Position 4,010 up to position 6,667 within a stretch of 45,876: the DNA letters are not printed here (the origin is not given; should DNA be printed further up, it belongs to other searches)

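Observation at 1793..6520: Tandem paralogous 785-aa proteins fusing a degenerate radical-SAM-like barrel, a conserved Cys/His cluster, an unknown beta domain and a GT2 glycosyltransferase domain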

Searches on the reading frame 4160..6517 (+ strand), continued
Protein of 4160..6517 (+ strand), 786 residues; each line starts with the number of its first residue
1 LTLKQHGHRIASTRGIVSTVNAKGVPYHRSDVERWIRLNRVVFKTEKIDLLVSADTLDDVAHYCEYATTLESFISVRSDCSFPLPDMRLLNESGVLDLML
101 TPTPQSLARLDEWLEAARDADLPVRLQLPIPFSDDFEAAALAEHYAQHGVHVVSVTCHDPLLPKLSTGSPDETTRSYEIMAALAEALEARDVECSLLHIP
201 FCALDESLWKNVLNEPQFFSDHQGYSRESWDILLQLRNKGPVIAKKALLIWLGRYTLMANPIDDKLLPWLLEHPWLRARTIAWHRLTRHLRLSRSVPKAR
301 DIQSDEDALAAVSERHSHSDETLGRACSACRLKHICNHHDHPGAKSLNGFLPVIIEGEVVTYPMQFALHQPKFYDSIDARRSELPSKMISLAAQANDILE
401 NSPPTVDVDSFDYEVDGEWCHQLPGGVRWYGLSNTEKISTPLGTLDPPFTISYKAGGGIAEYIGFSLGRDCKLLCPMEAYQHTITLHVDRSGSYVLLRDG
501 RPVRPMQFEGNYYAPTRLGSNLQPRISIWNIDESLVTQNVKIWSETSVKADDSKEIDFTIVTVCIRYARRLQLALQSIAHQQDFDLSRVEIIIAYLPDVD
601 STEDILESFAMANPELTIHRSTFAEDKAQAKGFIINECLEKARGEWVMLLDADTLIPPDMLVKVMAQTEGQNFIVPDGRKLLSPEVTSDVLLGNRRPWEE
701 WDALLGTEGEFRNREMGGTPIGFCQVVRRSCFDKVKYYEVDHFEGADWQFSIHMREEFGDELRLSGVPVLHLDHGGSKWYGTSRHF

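Call 51: search_solved_structures(query=A4, max_evalue=0.001, show_alignments=3)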
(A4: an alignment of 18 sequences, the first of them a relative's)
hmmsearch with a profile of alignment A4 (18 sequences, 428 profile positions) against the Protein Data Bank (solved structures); distinct sequences matched with E-value up to 0.001: 28.
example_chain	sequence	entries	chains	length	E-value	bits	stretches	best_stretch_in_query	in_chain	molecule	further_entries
6c8v_A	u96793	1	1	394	4.3e-16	62.1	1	74-215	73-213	Coenzyme PQQ synthesis protein E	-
5v1q_A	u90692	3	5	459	3.4e-15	59.1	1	26-231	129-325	Radical SAM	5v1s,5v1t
6efn_A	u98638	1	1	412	8e-15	57.9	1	30-197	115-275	Sporulation killing factor maturation protein SkfB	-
7vob_C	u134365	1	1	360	3.2e-14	55.9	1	32-199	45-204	Cytosylglucuronate decarboxylase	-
7voc_C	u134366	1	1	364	3.3e-14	55.9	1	32-199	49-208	Cytosylglucuronate decarboxylase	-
7tol_A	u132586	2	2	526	2.3e-12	49.8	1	30-169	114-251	glycerol dibiphytanyl glycerol tetraether - macrocyclic archaeol synthase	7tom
2fb2_A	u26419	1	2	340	1.6e-11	47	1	32-181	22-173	Molybdenum cofactor biosynthesis protein A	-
1tv7_A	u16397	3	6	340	1.8e-11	46.9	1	32-181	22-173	Molybdenum cofactor biosynthesis protein A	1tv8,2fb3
9dfn_A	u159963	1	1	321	5.8e-11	45.2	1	32-182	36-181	Radical SAM core domain-containing protein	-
9dfu_A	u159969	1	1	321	7.6e-11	44.8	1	33-182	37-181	Radical SAM core domain-containing protein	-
6b4c_A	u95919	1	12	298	2.6e-10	43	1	32-184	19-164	Viperin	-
9dgw_A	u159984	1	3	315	3e-10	42.8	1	32-184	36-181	Radical SAM core domain-containing protein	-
9dfw_A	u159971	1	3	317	3.1e-10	42.8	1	32-184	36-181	Radical SAM core domain-containing protein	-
4k37_A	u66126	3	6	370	3.2e-10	42.7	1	34-233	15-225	Anaerobic sulfatase-maturating enzyme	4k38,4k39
7n7i_A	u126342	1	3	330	3.4e-10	42.6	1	32-184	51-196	Viperin-like enzyme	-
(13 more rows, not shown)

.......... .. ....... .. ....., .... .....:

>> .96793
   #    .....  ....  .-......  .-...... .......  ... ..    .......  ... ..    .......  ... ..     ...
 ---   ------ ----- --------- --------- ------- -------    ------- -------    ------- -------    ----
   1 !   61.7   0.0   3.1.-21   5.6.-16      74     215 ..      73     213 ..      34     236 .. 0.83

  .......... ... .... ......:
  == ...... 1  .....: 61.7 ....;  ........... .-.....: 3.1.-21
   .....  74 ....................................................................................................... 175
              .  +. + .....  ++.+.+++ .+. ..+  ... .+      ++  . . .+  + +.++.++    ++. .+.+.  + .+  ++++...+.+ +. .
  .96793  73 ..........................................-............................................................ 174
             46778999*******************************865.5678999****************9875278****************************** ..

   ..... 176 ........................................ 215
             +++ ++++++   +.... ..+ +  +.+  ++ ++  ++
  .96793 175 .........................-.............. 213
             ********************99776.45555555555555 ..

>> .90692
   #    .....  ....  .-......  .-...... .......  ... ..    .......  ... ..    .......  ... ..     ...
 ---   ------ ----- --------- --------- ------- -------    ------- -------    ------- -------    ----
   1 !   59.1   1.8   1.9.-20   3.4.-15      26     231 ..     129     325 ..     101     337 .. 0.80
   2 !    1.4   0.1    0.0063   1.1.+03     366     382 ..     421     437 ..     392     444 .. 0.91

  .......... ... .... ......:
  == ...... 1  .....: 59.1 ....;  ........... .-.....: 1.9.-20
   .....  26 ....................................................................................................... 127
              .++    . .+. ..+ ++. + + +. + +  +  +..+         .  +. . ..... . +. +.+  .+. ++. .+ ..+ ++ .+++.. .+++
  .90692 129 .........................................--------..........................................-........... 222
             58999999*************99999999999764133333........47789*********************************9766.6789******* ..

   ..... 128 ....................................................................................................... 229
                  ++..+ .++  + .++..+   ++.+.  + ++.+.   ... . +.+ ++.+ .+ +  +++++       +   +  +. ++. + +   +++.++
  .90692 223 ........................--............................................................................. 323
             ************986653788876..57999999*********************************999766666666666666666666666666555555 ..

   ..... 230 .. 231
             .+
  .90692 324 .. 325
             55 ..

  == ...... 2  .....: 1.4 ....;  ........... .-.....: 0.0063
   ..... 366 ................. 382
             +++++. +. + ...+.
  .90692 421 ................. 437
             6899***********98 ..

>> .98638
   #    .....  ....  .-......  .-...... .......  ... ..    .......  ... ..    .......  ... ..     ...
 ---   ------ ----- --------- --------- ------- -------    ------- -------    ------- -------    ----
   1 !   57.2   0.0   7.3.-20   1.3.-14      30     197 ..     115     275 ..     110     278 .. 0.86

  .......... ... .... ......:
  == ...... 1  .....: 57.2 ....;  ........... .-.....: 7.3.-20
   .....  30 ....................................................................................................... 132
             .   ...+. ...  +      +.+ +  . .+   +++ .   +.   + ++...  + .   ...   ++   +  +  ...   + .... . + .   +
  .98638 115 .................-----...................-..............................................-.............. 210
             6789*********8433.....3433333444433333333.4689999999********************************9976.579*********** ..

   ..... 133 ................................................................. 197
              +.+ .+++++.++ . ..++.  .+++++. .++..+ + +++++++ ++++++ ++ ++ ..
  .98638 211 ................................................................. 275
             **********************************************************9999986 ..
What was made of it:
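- Closest known: Twitch/SPASM-type radical SAM enzymes. Same: The active sister subfamily hits PqqE, SuiB, SkfB, BlsE and MoaA by profile at E 4e-16 to 1e-11 (call 51).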

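Call 62: fold_search(model_id=the predicted structure, library=pdb)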
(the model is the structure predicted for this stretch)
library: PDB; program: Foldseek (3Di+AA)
matches with E <= 10: 1654; with E <= 0.001: 454
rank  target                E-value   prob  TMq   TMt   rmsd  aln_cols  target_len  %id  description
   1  4fix_A                2.8e-12  1.00  0.19  0.24  23.6       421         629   10  Crystal Structure of GlfT2 (released 2012-06-20)
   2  9dtp_C                4.0e-12  1.00  0.20  0.24  23.4       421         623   10  GlfT2 from Nocardia brasiliensis (released 2025-10-08)
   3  9nj1_A                6.3e-12  1.00  0.19  0.24  23.4       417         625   10  GlfT2 from Nocardia brasiliensis Bound to Galf Tetrasaccharide (released 2026-03-11)
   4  9dtp_A                8.4e-12  1.00  0.20  0.25  22.2       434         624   10  GlfT2 from Nocardia brasiliensis (released 2025-10-08)
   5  9nj1_D                1.1e-11  1.00  0.19  0.24  21.4       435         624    9  GlfT2 from Nocardia brasiliensis Bound to Galf Tetrasaccharide (released 2026-03-11)
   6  9nj0_A                2.1e-11  1.00  0.19  0.24  21.8       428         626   10  GlfT2 from Nocardia brasiliensis Bound to Galf Trisaccharide (released 2026-03-11)
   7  2z87_A                2.9e-09  1.00  0.23  0.29   5.8       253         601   15  Crystal structure of chondroitin polymerase from Escherichia coli strain K4 (K4CP) complexed with UDP-GalNAc and UDP (released 2008-09-16)
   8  9jn3_A                3.1e-09  1.00  0.23  0.59   3.1       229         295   17  Crystal structure of AvpGT in complex with Ara-A (released 2025-01-29)
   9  9jn3_B                3.7e-09  1.00  0.22  0.56   3.3       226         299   16  Crystal structure of AvpGT in complex with Ara-A (released 2025-01-29)
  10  1h7l                  3.9e-09  1.00  0.22  0.65   3.7       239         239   14  dTDP-MAGNESIUM COMPLEX OF SPSA FROM BACILLUS SUBTILIS (released 2001-12-13)
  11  9jma_A                7.0e-09  1.00  0.23  0.56   3.4       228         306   17  Crystal structure of glycosyltransferase AvpGT (released 2025-01-29)
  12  2z87_B                8.9e-09  1.00  0.22  0.29   7.1       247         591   16  Crystal structure of chondroitin polymerase from Escherichia coli strain K4 (K4CP) complexed with UDP-GalNAc and UDP (released 2008-09-16)
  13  2z86_D                9.4e-09  1.00  0.24  0.31   5.6       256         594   16  Crystal structure of chondroitin polymerase from Escherichia coli strain K4 (K4CP) complexed with UDP-GlcUA and UDP (released 2008-09-16)
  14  1qg8                  9.9e-09  1.00  0.22  0.65   3.8       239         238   14  NATIVE (MAGNESIUM-CONTAINING) SPSA FROM BACILLUS SUBTILIS (released 2000-04-21)
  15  1h7q                  1.7e-08  1.00  0.22  0.66   3.6       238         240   15  dTDP-MANGANESE COMPLEX OF SPSA FROM BACILLUS SUBTILIS (released 2001-12-13)
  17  9omk_B                3.6e-08  1.00  0.21  0.60   3.8       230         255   18  WrtF fucosyltransferase - trisaccharide acceptor (released 2025-10-29)
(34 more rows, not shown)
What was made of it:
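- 4160..6520 (+): ORF2, the downstream paralog (786 aa), with the same four-part architecture. Call 62 gives the Foldseek result.
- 5372..5794 (+): ORF2 β-sandwich domain (aa 405-545). Call 62 gives the GlfT2-like β-sandwich plus GT-A match over 421 columns.
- On Glycosyltransferase family 2 (GT-A): Foldseek probability 1.00 to AvpGT, SpsA and WrtF (TMt 0.56-0.66) and to K4CP (TMt 0.29-0.31, local match) (call 62).
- Closest known: GlfT2 and other soluble GT2 enzymes. Same: The β-sandwich preceding GT-A matches the GlfT2 arrangement (Foldseek E 2.8e-12 over 421 columns, call 62). TM-score (normalised to the target) of 0.56-0.66 to AvpGT (9jn3/9jma), SpsA (1h7l/1qg8/1h7q) and WrtF (9omk); 0.24-0.31 to GlfT2 and K4CP, whose matches are local (call 62).
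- Foldseek hits to GlfT2, K4CP, SpsA, AvpGT, WrtF, RmlT and TarP (call 62).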

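Call 67: search_protein_families(library=pfam, proteins=[L057:6885-8132:-, L068:6210-8363:+, L072:14799-15272:+, L001:14980-16185:-, L067:14907-16328:+, L016:12323-13702:+, L019:5059-6210:-, L009:3321-4337:+, L075:6632-7588:+, L072:3500-4378:+], max_evalue=0.001)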
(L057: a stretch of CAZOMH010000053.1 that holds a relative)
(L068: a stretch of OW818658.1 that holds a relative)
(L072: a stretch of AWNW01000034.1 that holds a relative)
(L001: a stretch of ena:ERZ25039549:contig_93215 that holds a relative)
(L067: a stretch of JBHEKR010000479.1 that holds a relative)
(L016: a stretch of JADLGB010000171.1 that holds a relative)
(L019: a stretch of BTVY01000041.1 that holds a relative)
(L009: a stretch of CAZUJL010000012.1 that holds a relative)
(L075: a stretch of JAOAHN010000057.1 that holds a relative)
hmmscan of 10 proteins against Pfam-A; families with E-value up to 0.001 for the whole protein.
L057:6885-8132:- (415 aa): 6 families
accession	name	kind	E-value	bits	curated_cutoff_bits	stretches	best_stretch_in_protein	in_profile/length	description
PF00534.26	Glycos_transf_1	-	1.4e-24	87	26.4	1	289-383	78-171/172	Glycosyl transferases group 1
PF13692.12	Glyco_trans_1_4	-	9.4e-23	81.5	27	1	238-370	2-142/142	Glycosyl transferases group 1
PF13524.12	Glyco_trans_1_2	-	1.2e-11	45.2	25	1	288-396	31-140/144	Glycosyl transferase-like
PF20706.3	GT4-conflict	-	1.5e-08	34.5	26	1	293-345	271-322/385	Family 4 Glycosyltransferase in conflict systems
PF13439.12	Glyco_transf_4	-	6.6e-07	29.9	28.5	1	15-121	2-108/170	Glycosyltransferase Family 4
PF13579.12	Glyco_trans_4_4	-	1.5e-06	29.1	29.7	1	15-118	1-103/158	Glycosyl transferase 4-like domain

L068:6210-8363:+ (718 aa): 2 families
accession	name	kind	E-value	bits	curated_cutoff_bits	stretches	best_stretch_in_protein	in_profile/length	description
PF00005.33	ABC_tran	-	5.9e-19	69.5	25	1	71-201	2-135/137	ABC transporter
PF13304.12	AAA_21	-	0.00037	21.1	27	0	84-103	3-22/304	AAA domain, putative AbiEii toxin, Type IV TA system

L072:14799-15272:+ (158 aa): 0 families

L001:14980-16185:- (401 aa): 2 families
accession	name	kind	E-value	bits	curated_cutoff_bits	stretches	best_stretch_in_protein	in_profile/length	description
PF04055.27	Radical_SAM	-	2.1e-16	61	29.5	1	43-185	2-139/166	Radical SAM superfamily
PF13186.11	SPASM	-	1.1e-10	42.1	21.5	1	305-363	1-66/67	Iron-sulfur cluster-binding domain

L067:14907-16328:+ (474 aa): 11 families
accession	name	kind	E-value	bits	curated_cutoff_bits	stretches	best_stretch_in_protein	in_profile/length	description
PF00158.32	Sigma54_activat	-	1.2e-69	233.7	20.2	1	161-327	1-167/168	Sigma-54 interaction domain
PF25601.1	AAA_lid_14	-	4e-29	100.7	27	1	333-411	1-79/87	AAA+ ATPase lid domain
PF00072.30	Response_reg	-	9.8e-29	100.2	30.2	1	26-135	1-110/111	Response regulator receiver domain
PF14532.12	Sigma54_activ_2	-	1e-20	74.8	25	1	162-332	1-138/138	Sigma-54 interaction domain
PF02954.25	HTH_8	-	2.6e-15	56.3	22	1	433-471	4-42/42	Bacterial regulatory protein, Fis family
PF07724.20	AAA_2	-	7.9e-09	36.2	27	1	183-310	4-132/166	AAA domain (Cdc48 subfamily)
PF07728.20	AAA_5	-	3.5e-08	34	22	1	185-303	2-123/139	AAA domain (dynein-related subfamily)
PF00004.35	AAA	-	4.1e-06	27.7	21.2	1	185-308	1-117/131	ATPase family associated with various cellular activities (AAA)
PF01078.27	Mg_chelatase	-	1.5e-05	25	20.3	0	246-302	99-157/207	Magnesium chelatase, subunit ChlI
PF13191.12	AAA_16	-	5.5e-05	24.2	32.6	1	165-223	6-70/167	AAA ATPase domain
PF18024.7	HTH_50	-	0.00024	21.2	27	1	424-473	1-49/50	Helix-turn-helix domain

L016:12323-13702:+ (460 aa): 3 families
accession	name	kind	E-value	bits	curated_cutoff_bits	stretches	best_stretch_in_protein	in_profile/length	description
PF00884.28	Sulfatase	-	5.2e-37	128.2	25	1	36-340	1-297/301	Sulfatase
PF01663.27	Phosphodiest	-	3.9e-12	46.9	23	2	253-287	186-220/342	Type I phosphodiesterase / nucleotide pyrophosphatase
PF16347.10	SGSH_C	-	1.2e-06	29.2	29.3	0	291-354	1-63/154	N-sulphoglucosamine sulphohydrolase, C-terminal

L019:5059-6210:- (383 aa): 3 families
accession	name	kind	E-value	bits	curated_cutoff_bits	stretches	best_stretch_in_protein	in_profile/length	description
PF02894.22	GFO_IDH_MocA_C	-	1.5e-28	100.5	22.9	1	165-378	1-218/218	Oxidoreductase family, C-terminal alpha/beta domain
PF22725.1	GFO_IDH_MocA_C3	-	6.2e-27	94.5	27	1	163-286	3-123/124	GFO/IDH/MocA C-terminal domain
PF01408.29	GFO_IDH_MocA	-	1.7e-22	80.8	24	1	36-150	1-117/120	Oxidoreductase family, NAD-binding Rossmann fold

L009:3321-4337:+ (339 aa): 0 families

L075:6632-7588:+ (319 aa): 4 families
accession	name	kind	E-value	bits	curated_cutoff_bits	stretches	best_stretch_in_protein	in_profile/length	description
PF00535.33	Glycos_transf_2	-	1.2e-30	107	23.3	1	7-162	1-161/168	Glycosyl transferase family 2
PF13641.12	Glyco_tranf_2_3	-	9.8e-13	49.1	27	1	4-217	1-222/230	Glycosyltransferase like family 2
PF10111.15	Glyco_tranf_2_2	-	6.6e-11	42.7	27.3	1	7-108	1-102/276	Glycosyltransferase like family 2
PF13632.12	Glyco_trans_2_3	-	3.9e-08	33.8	27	1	153-233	72-149/198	Glycosyl transferase family group 2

L072:3500-4378:+ (293 aa): 1 family
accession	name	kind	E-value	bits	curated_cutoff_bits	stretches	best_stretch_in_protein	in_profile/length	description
PF01061.29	ABC2_membrane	-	4.4e-14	53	26.9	1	34-252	3-209/211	ABC-2 type transporter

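Call 71: fold_search(model_id=the predicted structure, library=viral)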
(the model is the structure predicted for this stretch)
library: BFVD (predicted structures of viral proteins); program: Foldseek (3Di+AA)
matches with E <= 10: 1456; with E <= 0.001: 272
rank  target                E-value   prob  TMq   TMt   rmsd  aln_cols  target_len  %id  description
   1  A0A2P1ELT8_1          3.9e-12  1.00  0.24  0.22  13.6       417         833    8  Putative glycosyltransferase [Moumouvirus australiensis]
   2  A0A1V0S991            3.0e-10  1.00  0.24  0.17   3.6       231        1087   14  Glycosyltransferase family 2 [Catovirus CTV1]
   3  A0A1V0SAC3            5.7e-10  1.00  0.19  0.34  17.4       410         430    9  Glycosyltransferase [Catovirus CTV1]
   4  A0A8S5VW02            2.9e-09  1.00  0.22  0.51   4.2       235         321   16  (no name in the UniProt tables at hand)
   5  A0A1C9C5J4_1          5.2e-09  1.00  0.21  0.18   4.3       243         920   16  Putative glycosyltransferase family 32 protein [Heterosigma akashiwo virus 01]
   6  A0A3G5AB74            7.3e-09  1.00  0.24  0.26   3.7       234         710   16  Glycosyltransferase family 2 [Hyperionvirus sp.]
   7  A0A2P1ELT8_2          8.2e-09  1.00  0.22  0.21   6.7       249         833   13  Putative glycosyltransferase [Moumouvirus australiensis]
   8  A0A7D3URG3            1.2e-08  1.00  0.24  0.45   3.5       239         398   15  Glycosyl transferase family 2 [Fadolivirus FV1/VV64]
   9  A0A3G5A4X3            1.8e-08  1.00  0.23  0.35  12.5       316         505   14  Glycosyltransferase 2-like domain-containing protein [Homavirus sp.]
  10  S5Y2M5                1.9e-08  1.00  0.20  0.63   5.3       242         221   14  (no name in the UniProt tables at hand)
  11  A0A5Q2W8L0            2.0e-08  1.00  0.21  0.62   5.3       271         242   15  (no name in the UniProt tables at hand)
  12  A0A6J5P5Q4            2.1e-08  1.00  0.21  0.61   2.9       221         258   15  Glyco_tranf_GTA_type domain containing protein [uncultured Caudovirales phage]
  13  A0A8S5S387            2.5e-08  1.00  0.22  0.35  12.5       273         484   14  Glycosyltransferase 2-like domain-containing protein [Siphoviridae sp. ctBLh2]
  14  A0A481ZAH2            4.2e-08  1.00  0.22  0.25   6.3       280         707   15  Glycosyl transferase family 2 (Fragment) [Pithovirus LCPAC302]
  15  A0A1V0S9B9            4.4e-08  1.00  0.24  0.24   8.0       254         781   16  Glycosyltransferase and methyltransferase domain protein [Catovirus CTV1]
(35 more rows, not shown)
